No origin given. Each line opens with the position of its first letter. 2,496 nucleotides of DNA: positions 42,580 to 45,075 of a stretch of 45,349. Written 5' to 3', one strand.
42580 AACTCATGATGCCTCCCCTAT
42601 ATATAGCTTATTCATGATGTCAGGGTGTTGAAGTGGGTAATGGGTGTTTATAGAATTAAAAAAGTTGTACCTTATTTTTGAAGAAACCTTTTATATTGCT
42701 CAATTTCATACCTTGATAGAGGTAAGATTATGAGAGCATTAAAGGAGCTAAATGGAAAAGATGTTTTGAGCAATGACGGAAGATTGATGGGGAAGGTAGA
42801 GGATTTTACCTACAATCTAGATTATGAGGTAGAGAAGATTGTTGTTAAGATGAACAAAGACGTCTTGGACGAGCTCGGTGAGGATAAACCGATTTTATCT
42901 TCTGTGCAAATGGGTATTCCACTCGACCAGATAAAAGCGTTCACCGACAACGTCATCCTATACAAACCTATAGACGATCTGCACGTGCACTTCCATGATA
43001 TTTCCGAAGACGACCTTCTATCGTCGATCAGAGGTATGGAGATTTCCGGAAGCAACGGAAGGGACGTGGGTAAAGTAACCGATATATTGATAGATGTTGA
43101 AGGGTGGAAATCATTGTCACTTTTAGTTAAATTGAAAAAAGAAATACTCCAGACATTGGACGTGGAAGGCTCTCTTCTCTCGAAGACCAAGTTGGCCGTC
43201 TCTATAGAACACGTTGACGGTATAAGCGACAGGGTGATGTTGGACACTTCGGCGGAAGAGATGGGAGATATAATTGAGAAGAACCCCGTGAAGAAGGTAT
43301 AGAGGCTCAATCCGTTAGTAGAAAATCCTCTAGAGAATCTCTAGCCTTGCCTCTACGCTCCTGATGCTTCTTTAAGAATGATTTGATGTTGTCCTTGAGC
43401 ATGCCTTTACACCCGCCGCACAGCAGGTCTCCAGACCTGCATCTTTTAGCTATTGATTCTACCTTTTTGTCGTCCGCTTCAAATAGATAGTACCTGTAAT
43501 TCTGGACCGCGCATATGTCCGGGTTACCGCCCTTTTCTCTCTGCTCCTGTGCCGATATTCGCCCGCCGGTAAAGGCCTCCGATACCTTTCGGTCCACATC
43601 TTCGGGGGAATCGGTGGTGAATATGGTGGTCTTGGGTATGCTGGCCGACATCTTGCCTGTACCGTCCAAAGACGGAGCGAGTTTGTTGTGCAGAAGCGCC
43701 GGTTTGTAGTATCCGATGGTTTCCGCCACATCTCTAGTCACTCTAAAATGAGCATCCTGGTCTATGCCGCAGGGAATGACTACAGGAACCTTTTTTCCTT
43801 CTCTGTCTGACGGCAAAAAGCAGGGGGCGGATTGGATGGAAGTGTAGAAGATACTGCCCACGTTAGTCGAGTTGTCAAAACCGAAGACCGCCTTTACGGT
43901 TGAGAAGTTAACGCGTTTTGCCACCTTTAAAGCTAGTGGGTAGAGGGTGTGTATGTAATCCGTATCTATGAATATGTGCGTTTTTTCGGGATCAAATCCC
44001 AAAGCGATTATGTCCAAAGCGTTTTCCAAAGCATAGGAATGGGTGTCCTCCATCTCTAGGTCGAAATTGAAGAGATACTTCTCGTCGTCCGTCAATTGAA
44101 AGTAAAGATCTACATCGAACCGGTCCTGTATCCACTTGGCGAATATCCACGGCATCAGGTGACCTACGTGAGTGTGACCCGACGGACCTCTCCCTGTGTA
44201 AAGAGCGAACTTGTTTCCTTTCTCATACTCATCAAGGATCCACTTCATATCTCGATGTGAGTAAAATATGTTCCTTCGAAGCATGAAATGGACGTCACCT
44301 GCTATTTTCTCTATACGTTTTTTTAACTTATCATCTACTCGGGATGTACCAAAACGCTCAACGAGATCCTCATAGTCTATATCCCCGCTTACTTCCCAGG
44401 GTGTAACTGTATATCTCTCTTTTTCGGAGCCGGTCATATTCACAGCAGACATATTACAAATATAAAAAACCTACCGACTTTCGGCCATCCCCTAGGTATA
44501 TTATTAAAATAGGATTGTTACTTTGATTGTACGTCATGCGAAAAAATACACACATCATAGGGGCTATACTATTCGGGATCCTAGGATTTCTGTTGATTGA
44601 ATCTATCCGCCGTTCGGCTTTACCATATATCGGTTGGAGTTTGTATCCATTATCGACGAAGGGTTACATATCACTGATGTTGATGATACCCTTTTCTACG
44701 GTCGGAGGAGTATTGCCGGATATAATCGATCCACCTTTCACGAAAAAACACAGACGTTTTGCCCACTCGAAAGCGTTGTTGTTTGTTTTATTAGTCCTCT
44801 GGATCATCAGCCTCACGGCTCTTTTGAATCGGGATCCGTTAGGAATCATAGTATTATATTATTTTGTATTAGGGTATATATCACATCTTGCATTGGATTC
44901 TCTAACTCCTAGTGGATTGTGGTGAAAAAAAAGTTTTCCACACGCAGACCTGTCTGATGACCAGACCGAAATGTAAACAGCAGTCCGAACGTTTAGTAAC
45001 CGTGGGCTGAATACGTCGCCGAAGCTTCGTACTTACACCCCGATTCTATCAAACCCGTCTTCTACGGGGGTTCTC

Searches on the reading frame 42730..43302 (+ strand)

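Call 42: search_protein_families(library=pfam, proteins=[window:42730-43302:+], max_evalue=0.001)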
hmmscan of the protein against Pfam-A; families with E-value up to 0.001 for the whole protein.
window:42730-43302:+ (190 aa): 1 family
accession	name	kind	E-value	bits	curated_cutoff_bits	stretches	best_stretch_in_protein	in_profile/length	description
PF05239.21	PRC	-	1.9e-13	50.6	21.2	2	96-177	5-77/78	PRC-barrel domain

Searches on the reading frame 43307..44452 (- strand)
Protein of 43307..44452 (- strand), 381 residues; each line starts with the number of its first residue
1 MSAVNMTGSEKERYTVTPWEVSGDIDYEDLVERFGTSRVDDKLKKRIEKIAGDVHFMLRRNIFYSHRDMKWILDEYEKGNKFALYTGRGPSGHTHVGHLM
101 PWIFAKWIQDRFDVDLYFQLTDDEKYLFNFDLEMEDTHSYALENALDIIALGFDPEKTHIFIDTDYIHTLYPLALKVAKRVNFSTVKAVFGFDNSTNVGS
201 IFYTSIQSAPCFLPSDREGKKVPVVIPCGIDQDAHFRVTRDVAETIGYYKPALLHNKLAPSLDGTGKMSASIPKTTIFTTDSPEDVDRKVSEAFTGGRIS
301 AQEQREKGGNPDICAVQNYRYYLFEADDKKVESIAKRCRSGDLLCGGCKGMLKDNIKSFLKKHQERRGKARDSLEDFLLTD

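Call 42: search_protein_families(library=pfam, proteins=[window:43307-44452:-], max_evalue=0.001)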
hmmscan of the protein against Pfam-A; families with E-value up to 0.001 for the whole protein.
window:43307-44452:- (381 aa): 1 family
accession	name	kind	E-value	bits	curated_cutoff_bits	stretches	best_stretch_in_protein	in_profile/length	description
PF00579.31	tRNA-synt_1b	-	7.8e-33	114.5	21.1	1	79-361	3-292/292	tRNA synthetases class I (W and Y)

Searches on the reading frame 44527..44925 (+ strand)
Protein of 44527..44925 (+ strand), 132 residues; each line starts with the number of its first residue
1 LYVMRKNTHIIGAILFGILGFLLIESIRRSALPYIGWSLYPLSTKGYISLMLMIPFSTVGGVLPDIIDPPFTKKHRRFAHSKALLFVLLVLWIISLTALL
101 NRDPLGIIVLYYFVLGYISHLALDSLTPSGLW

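Call 42: search_protein_families(library=pfam, proteins=[window:44527-44925:+], max_evalue=0.001)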
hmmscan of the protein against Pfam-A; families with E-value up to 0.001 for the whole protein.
window:44527-44925:+ (132 aa): 1 family
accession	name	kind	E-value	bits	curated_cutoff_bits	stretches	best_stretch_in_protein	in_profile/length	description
PF04307.19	YdjM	-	2.5e-10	40.6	29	1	29-130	26-112/176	YdjM inner membrane protein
